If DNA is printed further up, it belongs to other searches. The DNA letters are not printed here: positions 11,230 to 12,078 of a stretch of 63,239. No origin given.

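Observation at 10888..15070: Orphan NurA-HerA pair in an operon with two paralogous wHTH proteins and a divergent small wHTH gene: candidate uncharacterised DNA-processing or defence module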

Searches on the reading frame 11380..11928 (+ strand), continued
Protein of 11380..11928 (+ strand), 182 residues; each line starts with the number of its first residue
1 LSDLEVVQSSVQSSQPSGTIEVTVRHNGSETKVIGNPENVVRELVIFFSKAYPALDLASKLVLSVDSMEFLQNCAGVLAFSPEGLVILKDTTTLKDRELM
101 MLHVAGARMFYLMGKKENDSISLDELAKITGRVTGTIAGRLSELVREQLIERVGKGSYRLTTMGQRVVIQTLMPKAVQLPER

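Call 37: find_related_loci(query=A2, collection=genome_contigs, flank=8000)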
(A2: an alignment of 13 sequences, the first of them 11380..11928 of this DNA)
Query A2 (182 aa) in genome_contigs; peptide patterns used: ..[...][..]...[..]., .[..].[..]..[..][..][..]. (x = any residue, [..] = any of these).
184 stretches matched a pattern; 19 encode a relative of the query (tblastn E <= 1e-3); 19 distinct loci.
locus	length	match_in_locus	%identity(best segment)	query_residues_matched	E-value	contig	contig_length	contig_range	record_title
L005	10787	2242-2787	92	1-182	3e-113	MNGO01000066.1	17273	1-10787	MAG: Crenarchaeota archaeon 13_1_40CM_3_52_10 13_1_40cm_3_scaffold_1266, whole genome shotgun sequence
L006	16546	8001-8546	92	1-182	6e-113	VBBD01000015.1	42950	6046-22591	MAG: Candidatus Bathyarchaeota archaeon isolate BA_9 14_0929_09_40cm_scaffold_192, whole genome shotgun sequence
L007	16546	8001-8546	92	1-182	8e-113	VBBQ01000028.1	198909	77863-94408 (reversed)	MAG: Candidatus Bathyarchaeota archaeon isolate BA_22 14_1009_05_40cm_scaffold_180, whole genome shotgun sequence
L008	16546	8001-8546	90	1-182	1e-111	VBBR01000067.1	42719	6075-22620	MAG: Candidatus Bathyarchaeota archaeon isolate BA_23 14_0903_13_30cm_scaffold_2028918, whole genome shotgun sequence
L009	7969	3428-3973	90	1-182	5e-111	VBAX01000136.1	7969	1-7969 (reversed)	MAG: Candidatus Bathyarchaeota archaeon isolate BA_3 14_1009_13_20cm_scaffold_6700, whole genome shotgun sequence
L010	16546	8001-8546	90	1-182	2e-110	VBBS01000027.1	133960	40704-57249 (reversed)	MAG: Candidatus Bathyarchaeota archaeon isolate BA_24 14_0903_09_30cm_scaffold_20, whole genome shotgun sequence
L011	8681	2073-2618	89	1-182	1e-109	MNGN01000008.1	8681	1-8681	MAG: Crenarchaeota archaeon 13_1_40CM_3_52_17 13_1_40cm_3_scaffold_12030, whole genome shotgun sequence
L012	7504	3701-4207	93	14-182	6e-107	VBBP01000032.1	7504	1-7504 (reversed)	MAG: Candidatus Bathyarchaeota archaeon isolate BA_21 14_1009_12_30cm_scaffold_25079, whole genome shotgun sequence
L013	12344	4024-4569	80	1-182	1e-98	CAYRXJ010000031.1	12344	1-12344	MAG TPA_asm: uncultured Candidatus Bathyarchaeia archaeon isolate SRP273308_co1_258 genome assembly, contig: NODE_6530_l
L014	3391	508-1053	64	1-182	5e-81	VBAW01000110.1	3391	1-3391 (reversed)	MAG: Candidatus Bathyarchaeota archaeon isolate BA_2 14_0929_02_20cm_scaffold_25113, whole genome shotgun sequence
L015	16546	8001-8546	64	1-182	3e-80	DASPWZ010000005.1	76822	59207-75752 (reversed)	MAG TPA_asm: Candidatus Dormiibacterota bacterium isolate SMAG_U11554 k141_1203517, whole genome shotgun sequence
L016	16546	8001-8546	64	1-182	1e-78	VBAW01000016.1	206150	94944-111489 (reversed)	MAG: Candidatus Bathyarchaeota archaeon isolate BA_2 14_0929_02_20cm_scaffold_25, whole genome shotgun sequence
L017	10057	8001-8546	63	1-182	2e-78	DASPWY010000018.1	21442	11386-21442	MAG TPA_asm: Candidatus Bathyarchaeia archaeon isolate SMAG_U11553 k141_137308, whole genome shotgun sequence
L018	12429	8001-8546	63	1-182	1e-77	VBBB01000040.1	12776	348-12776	MAG: Candidatus Bathyarchaeota archaeon isolate BA_7 14_0903_09_20cm_scaffold_2350, whole genome shotgun sequence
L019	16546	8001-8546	60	1-182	4e-77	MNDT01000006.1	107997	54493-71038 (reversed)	MAG: archaeon 13_2_20CM_2_53_6 13_2_20cm_2_scaffold_0, whole genome shotgun sequence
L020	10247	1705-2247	63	1-182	1e-76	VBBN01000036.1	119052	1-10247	MAG: Candidatus Bathyarchaeota archaeon isolate BA_19 14_1009_16_40cm_scaffold_578, whole genome shotgun sequence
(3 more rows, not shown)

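Call 40: search_protein_representatives(alignment_id=A2)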
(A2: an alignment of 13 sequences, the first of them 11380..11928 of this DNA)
Query: 13 sequences, 182 profile positions. Proteins with E-value up to 0.001 (for the whole library): 300; up to 1e-10: 151; up to 1e-30: 21. The best 150 are listed.
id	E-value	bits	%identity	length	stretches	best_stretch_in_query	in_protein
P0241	1.3e-79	282.3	-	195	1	1-182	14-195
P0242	1.7e-51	190.7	-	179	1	16-177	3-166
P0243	3.4e-50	186.4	-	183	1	1-119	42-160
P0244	1.8e-43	164.6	-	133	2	105-182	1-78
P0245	7.0e-41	156.1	-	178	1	19-177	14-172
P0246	1.5e-39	151.8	-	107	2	131-182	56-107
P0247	5.1e-39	150.0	-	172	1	14-169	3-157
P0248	3.8e-35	137.4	-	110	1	11-111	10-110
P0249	8.2e-35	136.3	-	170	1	18-177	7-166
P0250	4.0e-34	134.1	-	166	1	16-173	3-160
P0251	7.0e-34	133.3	-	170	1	17-177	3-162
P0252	2.8e-33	131.3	-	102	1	1-102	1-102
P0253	3.3e-33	131.1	-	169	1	15-174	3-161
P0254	3.5e-33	131.0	-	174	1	17-177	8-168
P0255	1.3e-32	129.1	-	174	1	17-179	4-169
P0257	2.3e-32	128.3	-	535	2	48-176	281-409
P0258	4.1e-32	127.5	-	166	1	22-179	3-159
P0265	1.7e-29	119.0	-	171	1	15-179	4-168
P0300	5.9e-23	97.7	-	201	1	16-165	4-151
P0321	3.8e-19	85.3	-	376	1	15-177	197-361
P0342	3.1e-17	79.0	-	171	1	18-175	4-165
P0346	5.5e-17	78.2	-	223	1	16-170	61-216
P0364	4.1e-15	72.1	-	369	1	13-177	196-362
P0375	6.3e-13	65.0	-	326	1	17-161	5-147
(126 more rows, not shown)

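Call 42: list_cluster_members(proteins=[P0245, P0247, P0249, P0258, P0257, P0321, P0375, P0265, P0300, P0346])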
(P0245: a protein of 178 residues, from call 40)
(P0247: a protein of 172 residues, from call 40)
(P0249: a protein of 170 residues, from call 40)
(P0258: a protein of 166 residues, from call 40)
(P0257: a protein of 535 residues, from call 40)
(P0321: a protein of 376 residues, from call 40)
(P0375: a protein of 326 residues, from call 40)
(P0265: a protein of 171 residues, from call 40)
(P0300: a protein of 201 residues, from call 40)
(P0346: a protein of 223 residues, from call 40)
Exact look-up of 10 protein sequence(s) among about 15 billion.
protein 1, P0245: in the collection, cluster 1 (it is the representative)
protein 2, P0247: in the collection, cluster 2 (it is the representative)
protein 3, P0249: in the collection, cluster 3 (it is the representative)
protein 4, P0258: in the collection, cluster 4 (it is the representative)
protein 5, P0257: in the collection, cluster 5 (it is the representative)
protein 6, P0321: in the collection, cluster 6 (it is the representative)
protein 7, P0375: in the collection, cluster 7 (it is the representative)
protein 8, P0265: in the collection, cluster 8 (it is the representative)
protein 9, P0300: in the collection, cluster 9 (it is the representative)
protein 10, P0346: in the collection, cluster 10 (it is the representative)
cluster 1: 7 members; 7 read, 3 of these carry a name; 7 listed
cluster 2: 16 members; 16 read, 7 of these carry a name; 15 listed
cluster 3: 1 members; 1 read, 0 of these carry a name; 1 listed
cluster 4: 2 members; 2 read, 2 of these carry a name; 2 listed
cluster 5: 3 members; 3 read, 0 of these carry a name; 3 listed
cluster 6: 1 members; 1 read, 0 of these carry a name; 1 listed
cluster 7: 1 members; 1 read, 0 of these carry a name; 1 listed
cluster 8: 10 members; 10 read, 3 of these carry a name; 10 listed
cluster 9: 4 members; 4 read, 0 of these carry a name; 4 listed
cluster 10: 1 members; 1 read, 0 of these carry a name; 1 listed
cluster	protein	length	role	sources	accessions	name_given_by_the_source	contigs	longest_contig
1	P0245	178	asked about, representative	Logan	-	-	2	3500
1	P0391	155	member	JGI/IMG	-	hypothetical protein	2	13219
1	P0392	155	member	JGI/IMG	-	hypothetical protein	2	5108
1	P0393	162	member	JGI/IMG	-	hypothetical protein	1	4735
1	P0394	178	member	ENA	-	-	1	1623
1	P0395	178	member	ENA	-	-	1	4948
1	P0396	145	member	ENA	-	-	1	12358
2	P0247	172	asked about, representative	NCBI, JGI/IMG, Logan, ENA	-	-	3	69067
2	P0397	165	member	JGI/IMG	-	predicted Rossmann fold nucleotide-binding protein DprA/Smf involved in DNA uptake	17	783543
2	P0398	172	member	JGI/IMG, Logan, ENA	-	Mn-dependent DtxR family transcriptional regulator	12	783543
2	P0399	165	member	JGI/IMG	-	predicted Rossmann fold nucleotide-binding protein DprA/Smf involved in DNA uptake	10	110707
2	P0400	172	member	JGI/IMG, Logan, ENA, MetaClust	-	\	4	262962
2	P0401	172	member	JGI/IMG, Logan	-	Mn-dependent DtxR family transcriptional regulator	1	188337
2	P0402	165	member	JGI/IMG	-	predicted Rossmann fold nucleotide-binding protein DprA/Smf involved in DNA uptake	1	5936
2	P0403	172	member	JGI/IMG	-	Mn-dependent DtxR family transcriptional regulator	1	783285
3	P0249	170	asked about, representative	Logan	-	-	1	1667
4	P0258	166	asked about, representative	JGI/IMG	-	DNA-binding transcriptional ArsR family regulator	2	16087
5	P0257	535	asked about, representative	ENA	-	-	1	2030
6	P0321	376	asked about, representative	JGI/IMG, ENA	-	-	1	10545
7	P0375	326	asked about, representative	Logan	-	-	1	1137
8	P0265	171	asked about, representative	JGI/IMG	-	hypothetical protein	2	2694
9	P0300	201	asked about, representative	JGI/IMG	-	-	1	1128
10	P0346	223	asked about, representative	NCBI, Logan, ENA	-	-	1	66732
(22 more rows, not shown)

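Call 44: find_homologous_proteins(query=A4, max_evalue=0.001)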
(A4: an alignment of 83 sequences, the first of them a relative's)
Query A4 (83 sequences) (166 aa, profile of the alignment): 75 proteins with E <= 0.001 among 4320 candidates.
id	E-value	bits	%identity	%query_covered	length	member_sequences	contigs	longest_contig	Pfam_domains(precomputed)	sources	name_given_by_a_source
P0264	4.2e-48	181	44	91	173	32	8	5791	-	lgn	-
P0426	1.1e-47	180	45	90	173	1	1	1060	-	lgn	-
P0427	1.9e-47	179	48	92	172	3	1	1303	PF25212.3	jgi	jgi:hypothetical protein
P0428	2.6e-47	179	45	90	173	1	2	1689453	-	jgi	-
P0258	3.1e-47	178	100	100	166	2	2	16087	PF25212.3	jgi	jgi:DNA-binding transcriptional ArsR family regulator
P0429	3.1e-47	178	45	84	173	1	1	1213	-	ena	-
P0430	3.8e-47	178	37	98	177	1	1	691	-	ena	-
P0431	4.2e-47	178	37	90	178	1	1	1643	-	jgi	-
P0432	5.1e-47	178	48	92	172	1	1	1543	PF25212.3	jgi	jgi:hypothetical protein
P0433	6.0e-47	177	46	91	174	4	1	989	-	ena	-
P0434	6.5e-47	177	44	88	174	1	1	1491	-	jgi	-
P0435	7.3e-47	177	44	91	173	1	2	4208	-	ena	-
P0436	7.5e-47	177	45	86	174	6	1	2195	-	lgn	-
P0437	8.0e-47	177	36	90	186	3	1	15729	-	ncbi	-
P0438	8.1e-47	177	44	89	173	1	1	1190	-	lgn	-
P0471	5.4e-41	158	20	95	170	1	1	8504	-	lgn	-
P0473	2.3e-40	156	20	95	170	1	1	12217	-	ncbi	-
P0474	8.4e-40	154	20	96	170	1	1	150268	-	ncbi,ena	-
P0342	1.4e-38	150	23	86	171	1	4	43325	-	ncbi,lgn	ncbi:MAG: hypothetical protein ACE5GD_02575 [Candidatus Geothermarchaeales archaeon]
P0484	1.8e-35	140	25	87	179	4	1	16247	-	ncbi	-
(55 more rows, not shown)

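Call 45: search_protein_families(library=pfam, alignment_id=A4, max_evalue=0.01)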
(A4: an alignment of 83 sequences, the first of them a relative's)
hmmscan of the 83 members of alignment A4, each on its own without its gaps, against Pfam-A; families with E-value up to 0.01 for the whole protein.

A. member 1, P0258 (166 aa): 11 families
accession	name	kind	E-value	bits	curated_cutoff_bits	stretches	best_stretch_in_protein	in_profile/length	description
PF25212.1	HVO_A0114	-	7.4e-06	26.1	27.6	1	96-137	32-73/84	HVO_A0114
PF14338.12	Mrr_N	-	2.3e-05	24.9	29.5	1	116-148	53-85/87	Mrr N-terminal domain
PF12840.13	HTH_20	-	5.7e-05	23.4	27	1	95-132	13-50/51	Helix-turn-helix domain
PF25213.1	HVO_A0261_N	-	0.00017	21.9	35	1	100-150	24-75/86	HVO_A0261 N-terminal domain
PF08220.18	HTH_DeoR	-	0.0003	20.9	21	1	95-136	9-50/57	DeoR-like helix-turn-helix domain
PF13545.12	HTH_Crp_2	-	0.00063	20.1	27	1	96-147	18-66/70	Crp-like helix-turn-helix domain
PF13338.12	AbiEi_4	-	0.00096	19.7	25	1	104-141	17-49/49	Transcriptional regulator, AbiEi antitoxin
PF06969.22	HemN_C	-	0.0012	19.3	24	1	93-136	13-57/67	HemN C-terminal domain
PF05732.17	RepL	-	0.0012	18.8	20.3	1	105-162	80-137/164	Firmicute plasmid replication protein (RepL)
PF01047.28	MarR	-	0.0026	18.1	24.6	1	95-134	12-51/59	MarR family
PF11625.14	DUF3253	-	0.0051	17.4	22.1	0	104-148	24-78/81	Protein of unknown function (DUF3253)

B. families by the number of members that match (of 83 scanned): 45 families (the first 25 are shown)
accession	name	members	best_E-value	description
PF25213.1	HVO_A0261_N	30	2.6e-05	HVO_A0261 N-terminal domain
PF13412.12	HTH_24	17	8.7e-06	Winged helix-turn-helix DNA-binding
PF12802.13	MarR_2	15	2.3e-05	MarR family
PF13545.12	HTH_Crp_2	14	3.7e-05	Crp-like helix-turn-helix domain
PF14338.12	Mrr_N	12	2.3e-05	Mrr N-terminal domain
PF13338.12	AbiEi_4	10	5.5e-06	Transcriptional regulator, AbiEi antitoxin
PF25212.1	HVO_A0114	9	7.4e-06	HVO_A0114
PF01978.25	TrmB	7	8e-05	Sugar-specific transcriptional regulator TrmB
PF09339.16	HTH_IclR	6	1.9e-05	IclR helix-turn-helix domain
PF08220.18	HTH_DeoR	6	0.0003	DeoR-like helix-turn-helix domain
PF01047.28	MarR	5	0.00057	MarR family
PF13730.12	HTH_36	4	4.3e-05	Helix-turn-helix domain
PF05732.17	RepL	4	0.00043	Firmicute plasmid replication protein (RepL)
PF12840.13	HTH_20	3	5.7e-05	Helix-turn-helix domain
PF13463.12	HTH_27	3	0.00032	Winged helix DNA-binding domain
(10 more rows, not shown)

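Call 46: find_encoding_contigs(protein=P0428, flank=8000, max_places=2)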
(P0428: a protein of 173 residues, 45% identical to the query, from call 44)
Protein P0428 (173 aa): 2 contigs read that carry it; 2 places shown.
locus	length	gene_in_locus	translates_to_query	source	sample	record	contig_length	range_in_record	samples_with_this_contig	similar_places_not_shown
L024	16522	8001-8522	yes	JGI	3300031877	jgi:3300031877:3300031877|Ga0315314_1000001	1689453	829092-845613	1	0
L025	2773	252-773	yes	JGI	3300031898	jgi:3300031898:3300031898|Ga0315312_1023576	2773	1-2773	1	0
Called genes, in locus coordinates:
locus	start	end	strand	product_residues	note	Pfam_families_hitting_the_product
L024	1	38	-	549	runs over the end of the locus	PF00496:SBP_bac_5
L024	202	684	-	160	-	-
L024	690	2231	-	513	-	PF00171:Aldedh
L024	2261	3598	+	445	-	PF00202:Aminotran_3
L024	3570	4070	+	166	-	PF12840:HTH_20 (weak), PF13404:HTH_AsnC-type, PF13412:HTH_24, PF22482:AsnC_trans_reg_3 (faint), PF09339:HTH_IclR (weak), PF01037:AsnC_trans_reg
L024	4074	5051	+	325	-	PF03576:Peptidase_S58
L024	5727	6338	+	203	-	PF09335:VTT_dom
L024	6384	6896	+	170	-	-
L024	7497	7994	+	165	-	-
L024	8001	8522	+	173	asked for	-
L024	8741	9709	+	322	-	PF09376:NurA (weak)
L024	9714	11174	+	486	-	PF01935:DUF87, PF00702:Hydrolase (faint)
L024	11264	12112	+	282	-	PF00175:NAD_binding_1, PF10418:DHODB_Fe-S_bind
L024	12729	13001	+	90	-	PF01980:TrmO_N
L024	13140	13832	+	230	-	PF08282:Hydrolase_3, PF00702:Hydrolase (faint), PF08282:Hydrolase_3, PF05116:S6PP (weak)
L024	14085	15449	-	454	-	PF10092:DUF2330 (weak)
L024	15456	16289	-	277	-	PF14257:DUF4349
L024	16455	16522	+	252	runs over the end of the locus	PF02348:CTP_transf_3 (faint), PF12804:NTP_transf_3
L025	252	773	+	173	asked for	-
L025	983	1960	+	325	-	PF09376:NurA (weak)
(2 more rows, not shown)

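Call 47: find_encoding_contigs(protein=P0474, flank=8000, max_places=2)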
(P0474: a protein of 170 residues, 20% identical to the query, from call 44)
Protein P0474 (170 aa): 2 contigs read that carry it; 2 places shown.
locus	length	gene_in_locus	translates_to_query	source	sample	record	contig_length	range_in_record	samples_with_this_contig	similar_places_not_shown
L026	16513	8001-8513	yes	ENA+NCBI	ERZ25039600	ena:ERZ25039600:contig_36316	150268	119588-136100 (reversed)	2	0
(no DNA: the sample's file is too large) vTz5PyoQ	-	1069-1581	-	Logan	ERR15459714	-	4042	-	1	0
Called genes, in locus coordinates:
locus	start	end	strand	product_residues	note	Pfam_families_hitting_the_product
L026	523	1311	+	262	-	PF00005:ABC_tran, PF13304:AAA_21 (weak)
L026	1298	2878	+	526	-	-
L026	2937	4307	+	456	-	PF18195:GatD_N, PF00710:Asparaginase, PF17763:Asparaginase_C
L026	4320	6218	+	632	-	PF02934:GatB_N, PF02938:GAD, PF02637:GatB_Yqey, PF09424:YqeY (weak)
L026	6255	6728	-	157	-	-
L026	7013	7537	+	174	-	-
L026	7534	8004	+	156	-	-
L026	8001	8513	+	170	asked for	-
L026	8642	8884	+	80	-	PF01423:LSM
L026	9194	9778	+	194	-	PF01066:CDP-OH_P_transf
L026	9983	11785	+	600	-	PF00343:Phosphorylase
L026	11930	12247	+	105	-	-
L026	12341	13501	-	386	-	PF00149:Metallophos, PF12850:Metallophos_2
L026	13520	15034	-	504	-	PF00004:AAA (faint), PF01935:DUF87, PF13401:AAA_22 (faint)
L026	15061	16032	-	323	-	-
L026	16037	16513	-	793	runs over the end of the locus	PF02463:SMC_N, PF13175:AAA_15 (weak), PF13304:AAA_21 (faint), PF13476:AAA_23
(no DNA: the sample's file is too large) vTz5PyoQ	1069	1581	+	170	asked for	-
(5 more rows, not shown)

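Call 48: find_encoding_contigs(protein=P0342, flank=8000, max_places=2)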
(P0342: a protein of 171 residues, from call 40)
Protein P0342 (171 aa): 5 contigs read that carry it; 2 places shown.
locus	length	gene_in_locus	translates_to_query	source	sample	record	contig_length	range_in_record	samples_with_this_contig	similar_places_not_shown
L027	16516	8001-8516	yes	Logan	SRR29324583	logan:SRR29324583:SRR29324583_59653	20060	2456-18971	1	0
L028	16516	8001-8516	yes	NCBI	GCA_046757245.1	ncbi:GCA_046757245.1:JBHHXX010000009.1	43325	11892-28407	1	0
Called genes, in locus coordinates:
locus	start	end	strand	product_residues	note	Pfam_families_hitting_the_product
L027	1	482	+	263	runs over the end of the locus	PF13938:DUF4213, PF04016:DUF364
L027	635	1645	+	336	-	PF00389:2-Hacid_dh, PF02826:2-Hacid_dh_C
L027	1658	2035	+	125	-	PF04126:Cyclophil_like, PF18050:Cyclophil_like2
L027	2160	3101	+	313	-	PF01916:DS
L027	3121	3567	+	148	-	PF00293:NUDIX, PF14815:NUDIX_4 (weak)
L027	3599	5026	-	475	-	PF01921:tRNA-synt_1f (faint), PF01406:tRNA-synt_1e, PF09334:tRNA-synt_1g, PF00133:tRNA-synt_1 (weak), PF09334:tRNA-synt_1g (weak), PF09190:DALR_2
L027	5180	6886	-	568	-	PF01979:Amidohydro_1, PF07969:Amidohydro_3 (faint), PF13382:Adenine_deam_C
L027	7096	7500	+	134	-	-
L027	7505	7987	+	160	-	PF03965:Penicillinase_R (faint)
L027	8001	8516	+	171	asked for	-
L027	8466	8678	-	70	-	-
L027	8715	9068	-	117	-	PF03551:PadR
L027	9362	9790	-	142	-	-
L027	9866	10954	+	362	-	PF09376:NurA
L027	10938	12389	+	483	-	PF01935:DUF87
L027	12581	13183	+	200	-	PF01066:CDP-OH_P_transf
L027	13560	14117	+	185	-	PF12706:Lactamase_B_2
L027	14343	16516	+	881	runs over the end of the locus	PF01326:PPDK_N, PF00391:PEP-utilizers, PF02896:PEP-utilizers_C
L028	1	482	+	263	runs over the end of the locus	PF13938:DUF4213, PF04016:DUF364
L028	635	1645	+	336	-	PF00389:2-Hacid_dh, PF02826:2-Hacid_dh_C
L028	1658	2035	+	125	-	PF04126:Cyclophil_like, PF18050:Cyclophil_like2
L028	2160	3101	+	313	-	PF01916:DS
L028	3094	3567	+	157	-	PF00293:NUDIX, PF14815:NUDIX_4 (weak)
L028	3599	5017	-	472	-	PF01406:tRNA-synt_1e, PF01921:tRNA-synt_1f (faint), PF09334:tRNA-synt_1g, PF00133:tRNA-synt_1 (weak), PF09334:tRNA-synt_1g (weak), PF09190:DALR_2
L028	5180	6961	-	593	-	PF07969:Amidohydro_3 (faint), PF01979:Amidohydro_1, PF13382:Adenine_deam_C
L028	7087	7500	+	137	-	-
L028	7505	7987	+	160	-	PF03965:Penicillinase_R (faint)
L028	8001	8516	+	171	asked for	-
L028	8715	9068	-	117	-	PF03551:PadR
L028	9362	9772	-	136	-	-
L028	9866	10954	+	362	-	PF09376:NurA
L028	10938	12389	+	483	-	PF01935:DUF87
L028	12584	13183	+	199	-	PF01066:CDP-OH_P_transf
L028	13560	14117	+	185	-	PF12706:Lactamase_B_2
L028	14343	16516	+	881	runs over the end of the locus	PF01326:PPDK_N, PF00391:PEP-utilizers, PF02896:PEP-utilizers_C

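Call 57: predict_structure(alignment_id=A5)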
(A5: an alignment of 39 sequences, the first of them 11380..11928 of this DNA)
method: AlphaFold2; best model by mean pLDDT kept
length: 182 residues; sequences in the alignment: 39
mean_pLDDT: 84.0   pTM: 0.71
mean pLDDT of the five models: 84.0, 83.5, 83.5, 83.1, 82.4
residues with pLDDT >= 90: 98; 70-90: 58; 50-70: 11; < 50: 15
segments of 3 or more residues with pLDDT < 50: 1-15
pLDDT, mean of each block of 10 residues (from residue 1): 34 55 85 82 83 71 80 92 87 94 96 92 93 94 95 91 92 94 88
secondary structure, 60 per line:
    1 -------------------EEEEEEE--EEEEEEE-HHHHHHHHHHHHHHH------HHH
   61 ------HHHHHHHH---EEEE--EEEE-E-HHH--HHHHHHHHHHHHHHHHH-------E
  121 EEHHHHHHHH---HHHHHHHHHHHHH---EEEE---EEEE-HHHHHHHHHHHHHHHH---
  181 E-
elements in order: E20-26 E29-35 H37-51 H67-74 E78-81 E84-87 H96-112 E120-122 H123-130 H134-146 E150-153 E157-160 H162-177
